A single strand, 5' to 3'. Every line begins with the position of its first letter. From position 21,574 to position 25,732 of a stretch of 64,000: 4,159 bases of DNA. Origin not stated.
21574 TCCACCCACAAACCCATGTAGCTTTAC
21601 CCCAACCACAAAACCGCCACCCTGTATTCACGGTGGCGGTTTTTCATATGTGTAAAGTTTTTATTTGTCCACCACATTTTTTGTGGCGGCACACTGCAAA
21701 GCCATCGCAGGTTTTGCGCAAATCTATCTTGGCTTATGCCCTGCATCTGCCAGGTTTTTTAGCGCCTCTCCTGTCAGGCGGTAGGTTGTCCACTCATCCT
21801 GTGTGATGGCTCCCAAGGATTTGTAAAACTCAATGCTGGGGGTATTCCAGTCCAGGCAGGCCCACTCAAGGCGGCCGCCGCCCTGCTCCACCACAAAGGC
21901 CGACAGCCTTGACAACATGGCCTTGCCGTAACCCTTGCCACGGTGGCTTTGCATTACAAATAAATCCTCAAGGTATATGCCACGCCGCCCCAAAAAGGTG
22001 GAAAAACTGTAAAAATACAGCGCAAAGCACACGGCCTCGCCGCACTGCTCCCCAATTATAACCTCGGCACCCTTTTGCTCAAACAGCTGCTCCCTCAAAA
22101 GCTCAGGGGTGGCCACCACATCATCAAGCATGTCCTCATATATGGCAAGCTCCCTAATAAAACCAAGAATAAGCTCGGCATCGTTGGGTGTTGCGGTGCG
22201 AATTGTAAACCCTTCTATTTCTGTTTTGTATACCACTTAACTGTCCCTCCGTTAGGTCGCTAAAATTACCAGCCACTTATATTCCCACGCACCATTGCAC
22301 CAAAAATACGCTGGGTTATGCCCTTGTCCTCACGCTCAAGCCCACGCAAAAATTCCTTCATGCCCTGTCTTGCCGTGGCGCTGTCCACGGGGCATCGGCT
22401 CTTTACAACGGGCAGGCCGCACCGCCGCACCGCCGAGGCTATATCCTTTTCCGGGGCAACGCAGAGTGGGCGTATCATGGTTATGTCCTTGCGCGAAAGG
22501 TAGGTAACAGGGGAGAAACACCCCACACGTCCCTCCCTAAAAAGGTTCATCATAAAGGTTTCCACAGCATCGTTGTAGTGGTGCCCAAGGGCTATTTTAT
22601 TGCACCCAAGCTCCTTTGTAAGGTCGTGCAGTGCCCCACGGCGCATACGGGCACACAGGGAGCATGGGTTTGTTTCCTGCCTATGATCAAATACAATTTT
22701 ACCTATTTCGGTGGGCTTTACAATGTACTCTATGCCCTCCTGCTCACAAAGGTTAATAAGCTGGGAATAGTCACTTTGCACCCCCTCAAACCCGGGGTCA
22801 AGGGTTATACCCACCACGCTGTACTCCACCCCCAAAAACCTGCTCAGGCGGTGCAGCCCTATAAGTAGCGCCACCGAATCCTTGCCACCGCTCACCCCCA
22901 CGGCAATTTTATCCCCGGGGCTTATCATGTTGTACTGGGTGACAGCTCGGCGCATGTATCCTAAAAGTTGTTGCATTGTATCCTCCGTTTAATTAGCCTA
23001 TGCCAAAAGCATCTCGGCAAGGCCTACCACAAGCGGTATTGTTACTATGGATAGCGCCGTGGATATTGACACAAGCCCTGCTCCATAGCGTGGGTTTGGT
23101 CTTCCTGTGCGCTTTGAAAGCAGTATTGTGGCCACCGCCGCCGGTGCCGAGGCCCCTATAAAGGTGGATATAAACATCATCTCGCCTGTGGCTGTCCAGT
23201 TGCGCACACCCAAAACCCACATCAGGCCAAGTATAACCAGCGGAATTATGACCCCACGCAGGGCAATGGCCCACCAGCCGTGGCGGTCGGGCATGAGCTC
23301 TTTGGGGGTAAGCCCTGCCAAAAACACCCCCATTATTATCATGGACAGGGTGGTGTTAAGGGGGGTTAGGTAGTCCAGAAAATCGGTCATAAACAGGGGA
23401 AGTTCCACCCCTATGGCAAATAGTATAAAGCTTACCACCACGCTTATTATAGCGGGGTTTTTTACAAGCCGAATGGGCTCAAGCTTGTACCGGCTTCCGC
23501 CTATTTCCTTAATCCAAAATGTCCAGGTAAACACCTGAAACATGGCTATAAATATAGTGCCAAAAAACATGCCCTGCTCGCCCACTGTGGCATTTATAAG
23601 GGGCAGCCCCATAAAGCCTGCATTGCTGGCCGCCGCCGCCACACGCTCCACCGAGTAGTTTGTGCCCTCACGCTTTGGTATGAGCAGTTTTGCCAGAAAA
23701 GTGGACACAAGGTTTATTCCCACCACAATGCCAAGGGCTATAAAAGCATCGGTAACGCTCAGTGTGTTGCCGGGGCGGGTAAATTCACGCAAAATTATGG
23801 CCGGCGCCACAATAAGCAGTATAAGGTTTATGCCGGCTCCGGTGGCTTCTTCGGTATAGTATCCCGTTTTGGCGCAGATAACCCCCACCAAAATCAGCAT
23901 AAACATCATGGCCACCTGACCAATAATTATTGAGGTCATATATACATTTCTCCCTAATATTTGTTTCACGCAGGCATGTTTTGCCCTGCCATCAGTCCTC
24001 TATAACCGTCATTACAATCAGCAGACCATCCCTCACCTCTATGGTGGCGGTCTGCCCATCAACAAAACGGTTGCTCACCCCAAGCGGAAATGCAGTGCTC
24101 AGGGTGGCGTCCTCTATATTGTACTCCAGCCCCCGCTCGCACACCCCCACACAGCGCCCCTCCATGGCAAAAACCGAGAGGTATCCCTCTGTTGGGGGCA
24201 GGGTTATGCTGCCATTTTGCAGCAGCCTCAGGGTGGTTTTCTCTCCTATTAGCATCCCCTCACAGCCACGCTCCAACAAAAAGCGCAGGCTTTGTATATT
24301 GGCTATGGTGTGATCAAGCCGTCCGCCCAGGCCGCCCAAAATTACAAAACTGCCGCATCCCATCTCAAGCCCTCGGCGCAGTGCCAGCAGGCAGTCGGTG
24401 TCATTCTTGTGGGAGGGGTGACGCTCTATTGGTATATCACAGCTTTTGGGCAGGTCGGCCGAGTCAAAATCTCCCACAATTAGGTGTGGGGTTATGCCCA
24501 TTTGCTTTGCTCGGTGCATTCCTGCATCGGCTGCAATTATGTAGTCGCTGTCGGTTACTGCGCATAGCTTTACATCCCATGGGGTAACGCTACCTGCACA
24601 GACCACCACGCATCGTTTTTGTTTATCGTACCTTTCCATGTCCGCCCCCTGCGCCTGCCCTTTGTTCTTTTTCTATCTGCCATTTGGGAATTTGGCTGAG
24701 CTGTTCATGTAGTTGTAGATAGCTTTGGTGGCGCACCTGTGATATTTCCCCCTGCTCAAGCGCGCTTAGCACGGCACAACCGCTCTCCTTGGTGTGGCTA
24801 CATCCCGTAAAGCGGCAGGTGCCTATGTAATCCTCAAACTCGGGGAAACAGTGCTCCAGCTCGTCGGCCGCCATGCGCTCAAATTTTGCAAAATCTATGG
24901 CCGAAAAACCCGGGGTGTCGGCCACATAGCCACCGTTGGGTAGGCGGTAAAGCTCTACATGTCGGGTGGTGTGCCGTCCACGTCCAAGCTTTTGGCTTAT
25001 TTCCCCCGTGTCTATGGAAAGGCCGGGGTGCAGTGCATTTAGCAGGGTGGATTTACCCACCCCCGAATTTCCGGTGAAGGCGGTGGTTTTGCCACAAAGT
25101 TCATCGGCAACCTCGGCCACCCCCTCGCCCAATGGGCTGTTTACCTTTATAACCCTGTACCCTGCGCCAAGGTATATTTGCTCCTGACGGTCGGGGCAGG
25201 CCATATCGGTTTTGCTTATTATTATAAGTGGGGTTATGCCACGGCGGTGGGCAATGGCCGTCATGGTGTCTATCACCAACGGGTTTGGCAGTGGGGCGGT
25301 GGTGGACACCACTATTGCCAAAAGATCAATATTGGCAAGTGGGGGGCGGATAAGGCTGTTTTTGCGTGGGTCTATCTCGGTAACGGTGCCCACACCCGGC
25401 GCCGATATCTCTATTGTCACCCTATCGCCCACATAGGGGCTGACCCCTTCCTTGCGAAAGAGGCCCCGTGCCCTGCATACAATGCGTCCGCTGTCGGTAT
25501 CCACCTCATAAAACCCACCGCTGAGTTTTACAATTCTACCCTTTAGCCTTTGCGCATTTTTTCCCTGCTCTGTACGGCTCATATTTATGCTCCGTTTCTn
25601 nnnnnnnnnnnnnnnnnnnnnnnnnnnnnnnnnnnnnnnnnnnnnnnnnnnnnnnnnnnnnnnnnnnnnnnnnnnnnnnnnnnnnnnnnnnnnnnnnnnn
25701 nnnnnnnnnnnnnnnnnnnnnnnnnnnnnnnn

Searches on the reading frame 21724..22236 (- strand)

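Call 58: search_protein_families(library=pfam, proteins=[window:21724-22236:-], max_evalue=0.00001)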
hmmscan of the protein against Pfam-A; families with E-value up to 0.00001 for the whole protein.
window:21724-22236:- (170 aa): 3 families
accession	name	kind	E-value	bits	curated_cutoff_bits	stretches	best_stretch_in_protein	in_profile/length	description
PF00583.31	Acetyltransf_1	-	9.4e-14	52.1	20.7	1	55-142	31-115/116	Acetyltransferase (GNAT) family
PF13508.13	Acetyltransf_7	-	4e-08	34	27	1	60-142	6-81/84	Acetyltransferase (GNAT) domain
PF08445.16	FR47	-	3.7e-06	27.3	22.1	1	88-152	23-84/86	FR47-like protein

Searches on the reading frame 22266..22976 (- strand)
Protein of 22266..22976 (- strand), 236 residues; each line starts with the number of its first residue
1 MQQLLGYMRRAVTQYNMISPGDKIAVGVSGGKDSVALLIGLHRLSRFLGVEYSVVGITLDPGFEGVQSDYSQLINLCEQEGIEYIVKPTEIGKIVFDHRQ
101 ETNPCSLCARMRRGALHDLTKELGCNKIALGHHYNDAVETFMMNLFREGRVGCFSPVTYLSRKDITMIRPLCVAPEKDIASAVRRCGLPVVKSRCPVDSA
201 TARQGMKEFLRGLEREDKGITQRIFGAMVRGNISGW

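Call 58: search_protein_families(library=pfam, proteins=[window:22266-22976:-], max_evalue=0.00001)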
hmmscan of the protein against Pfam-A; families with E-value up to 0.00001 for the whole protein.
window:22266-22976:- (236 aa): 1 family
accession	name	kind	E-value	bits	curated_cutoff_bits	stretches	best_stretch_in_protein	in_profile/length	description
PF01171.26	ATP_bind_3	-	2e-18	67.2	27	1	23-189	1-162/182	PP-loop family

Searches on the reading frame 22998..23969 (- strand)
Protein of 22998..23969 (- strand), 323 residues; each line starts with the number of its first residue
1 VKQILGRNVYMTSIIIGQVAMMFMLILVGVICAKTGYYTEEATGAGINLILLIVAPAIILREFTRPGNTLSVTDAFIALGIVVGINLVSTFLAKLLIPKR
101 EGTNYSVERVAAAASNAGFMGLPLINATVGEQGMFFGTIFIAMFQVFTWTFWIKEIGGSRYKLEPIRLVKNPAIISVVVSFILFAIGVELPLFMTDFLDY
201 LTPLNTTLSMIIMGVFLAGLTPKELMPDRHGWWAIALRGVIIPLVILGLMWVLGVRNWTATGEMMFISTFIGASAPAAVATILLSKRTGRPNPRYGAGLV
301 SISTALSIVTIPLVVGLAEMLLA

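Call 58: search_protein_families(library=pfam, proteins=[window:22998-23969:-], max_evalue=0.00001)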
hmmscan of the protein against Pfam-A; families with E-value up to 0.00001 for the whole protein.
window:22998-23969:- (323 aa): 1 family
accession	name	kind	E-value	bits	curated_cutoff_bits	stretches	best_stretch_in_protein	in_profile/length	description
PF03547.23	Mem_trans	-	1.6e-21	76.8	25.7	1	15-314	2-342/343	Membrane transport protein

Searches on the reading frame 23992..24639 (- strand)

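Call 59: search_protein_families(library=pfam, proteins=[window:23992-24639:-], max_evalue=0.00001)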
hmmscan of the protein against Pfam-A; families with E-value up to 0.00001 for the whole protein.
window:23992-24639:- (215 aa): 2 families
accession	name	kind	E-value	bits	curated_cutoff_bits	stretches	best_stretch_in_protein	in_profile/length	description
PF04263.21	TPK_catalytic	-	4.8e-21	75.2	30.7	1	29-126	6-109/113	Thiamin pyrophosphokinase, catalytic domain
PF04265.19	TPK_B1_binding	-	5.1e-12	45.7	22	1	151-207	10-67/67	Thiamin pyrophosphokinase, vitamin B1 binding domain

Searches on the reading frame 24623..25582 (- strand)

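Call 59: search_protein_families(library=pfam, proteins=[window:24623-25582:-], max_evalue=0.00001)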
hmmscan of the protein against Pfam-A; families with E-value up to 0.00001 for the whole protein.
window:24623-25582:- (319 aa): 3 families
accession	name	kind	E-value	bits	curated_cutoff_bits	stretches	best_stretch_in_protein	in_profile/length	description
PF03193.22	RsgA_GTPase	-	3e-49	167.6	30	1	71-231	2-173/174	RsgA GTPase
PF16745.11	RsgA_N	-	3.6e-17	62.3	27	1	14-66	1-53/54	RsgA N-terminal domain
PF01926.29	MMR_HSR1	-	1e-06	29.2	21.9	1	167-230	2-58/113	50S ribosome-binding GTPase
